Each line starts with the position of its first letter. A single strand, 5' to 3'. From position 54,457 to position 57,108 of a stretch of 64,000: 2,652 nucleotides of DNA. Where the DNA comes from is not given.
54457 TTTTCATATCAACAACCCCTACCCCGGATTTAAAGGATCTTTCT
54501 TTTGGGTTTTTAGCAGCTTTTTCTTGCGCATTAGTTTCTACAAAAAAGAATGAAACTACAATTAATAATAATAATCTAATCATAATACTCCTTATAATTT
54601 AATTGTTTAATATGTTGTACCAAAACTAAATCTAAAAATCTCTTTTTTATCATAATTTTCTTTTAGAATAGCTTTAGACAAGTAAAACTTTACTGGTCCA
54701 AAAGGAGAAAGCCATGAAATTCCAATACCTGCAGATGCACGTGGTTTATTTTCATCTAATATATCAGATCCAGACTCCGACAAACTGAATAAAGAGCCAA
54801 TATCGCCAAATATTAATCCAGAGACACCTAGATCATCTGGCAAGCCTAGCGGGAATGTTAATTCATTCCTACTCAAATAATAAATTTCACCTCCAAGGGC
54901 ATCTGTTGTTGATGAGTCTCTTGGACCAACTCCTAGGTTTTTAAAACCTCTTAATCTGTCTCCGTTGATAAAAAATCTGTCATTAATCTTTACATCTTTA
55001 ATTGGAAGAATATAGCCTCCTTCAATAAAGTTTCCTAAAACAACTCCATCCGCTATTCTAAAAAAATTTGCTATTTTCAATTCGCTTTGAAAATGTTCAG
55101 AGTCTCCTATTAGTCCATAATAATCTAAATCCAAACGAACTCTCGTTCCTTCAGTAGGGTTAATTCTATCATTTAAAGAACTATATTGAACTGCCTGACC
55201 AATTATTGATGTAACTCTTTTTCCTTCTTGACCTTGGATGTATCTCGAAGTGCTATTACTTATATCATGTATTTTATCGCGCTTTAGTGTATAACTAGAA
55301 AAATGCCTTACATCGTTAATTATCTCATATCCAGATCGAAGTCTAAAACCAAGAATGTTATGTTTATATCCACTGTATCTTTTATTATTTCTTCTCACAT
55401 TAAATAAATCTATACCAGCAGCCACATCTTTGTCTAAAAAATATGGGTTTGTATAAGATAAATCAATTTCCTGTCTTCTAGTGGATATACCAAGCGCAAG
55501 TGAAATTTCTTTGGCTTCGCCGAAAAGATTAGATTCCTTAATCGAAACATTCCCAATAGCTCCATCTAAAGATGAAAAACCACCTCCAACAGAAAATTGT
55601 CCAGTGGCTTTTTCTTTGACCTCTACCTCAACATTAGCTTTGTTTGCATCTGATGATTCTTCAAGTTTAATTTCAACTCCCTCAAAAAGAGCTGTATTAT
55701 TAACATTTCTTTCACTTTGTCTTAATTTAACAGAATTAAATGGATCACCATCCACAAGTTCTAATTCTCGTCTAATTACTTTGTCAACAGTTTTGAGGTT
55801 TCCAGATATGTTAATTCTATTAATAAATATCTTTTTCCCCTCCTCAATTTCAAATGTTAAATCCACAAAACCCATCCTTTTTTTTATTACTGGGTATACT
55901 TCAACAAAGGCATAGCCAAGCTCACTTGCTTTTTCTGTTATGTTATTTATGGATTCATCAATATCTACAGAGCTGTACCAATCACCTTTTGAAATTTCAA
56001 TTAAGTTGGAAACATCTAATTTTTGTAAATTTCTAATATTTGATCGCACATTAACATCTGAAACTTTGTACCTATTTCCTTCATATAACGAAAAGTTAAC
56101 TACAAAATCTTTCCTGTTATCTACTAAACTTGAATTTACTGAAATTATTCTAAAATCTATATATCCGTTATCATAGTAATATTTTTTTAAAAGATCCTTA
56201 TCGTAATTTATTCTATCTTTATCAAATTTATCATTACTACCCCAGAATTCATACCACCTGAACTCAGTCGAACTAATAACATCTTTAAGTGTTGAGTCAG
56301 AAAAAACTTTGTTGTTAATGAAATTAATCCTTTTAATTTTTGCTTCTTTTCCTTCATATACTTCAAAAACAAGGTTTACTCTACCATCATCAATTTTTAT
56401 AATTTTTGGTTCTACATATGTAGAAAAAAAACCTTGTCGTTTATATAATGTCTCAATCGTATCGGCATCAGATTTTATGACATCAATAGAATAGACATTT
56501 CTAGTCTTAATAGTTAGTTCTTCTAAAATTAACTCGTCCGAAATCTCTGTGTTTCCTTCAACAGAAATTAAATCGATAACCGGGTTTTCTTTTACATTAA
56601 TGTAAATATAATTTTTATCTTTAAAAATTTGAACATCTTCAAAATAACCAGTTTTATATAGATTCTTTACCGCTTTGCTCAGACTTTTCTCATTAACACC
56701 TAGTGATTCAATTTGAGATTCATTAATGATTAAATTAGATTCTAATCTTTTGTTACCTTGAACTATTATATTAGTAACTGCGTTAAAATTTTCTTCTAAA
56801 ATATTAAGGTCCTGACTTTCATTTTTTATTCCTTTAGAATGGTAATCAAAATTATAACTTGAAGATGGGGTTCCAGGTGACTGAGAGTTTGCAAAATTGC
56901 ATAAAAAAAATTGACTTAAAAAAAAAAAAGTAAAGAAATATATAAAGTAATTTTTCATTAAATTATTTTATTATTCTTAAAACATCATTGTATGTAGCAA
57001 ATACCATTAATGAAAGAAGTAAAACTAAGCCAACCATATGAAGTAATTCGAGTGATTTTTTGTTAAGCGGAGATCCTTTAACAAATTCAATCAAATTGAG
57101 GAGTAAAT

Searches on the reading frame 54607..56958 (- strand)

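Call 85: search_protein_families(library=ncbifam, max_evalue=1e-10, proteins=[window:54607-56958:-])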
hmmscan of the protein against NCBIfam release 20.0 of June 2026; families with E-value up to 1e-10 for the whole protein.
window:54607-56958:- (783 aa): 4 families
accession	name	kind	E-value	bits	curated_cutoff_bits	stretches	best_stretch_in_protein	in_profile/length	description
TIGR03303.1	OM_YaeT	equivalog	2.8e-193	644.3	297.15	1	60-782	2-740/741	outer membrane protein assembly factor BamA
NF008287.0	PRK11067.1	subfamily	5.3e-74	250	1181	1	87-783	53-802/802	outer membrane protein assembly factor BamA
NF047950.2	ATportTamA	equivalog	1.4e-24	86.6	625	1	362-780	169-566/569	autotransporter assembly complex protein TamA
NF058613.1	OMPAssmBamADein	equivalog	1.3e-13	49.8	1050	0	311-506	344-542/857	outer membrane protein assembly factor BamA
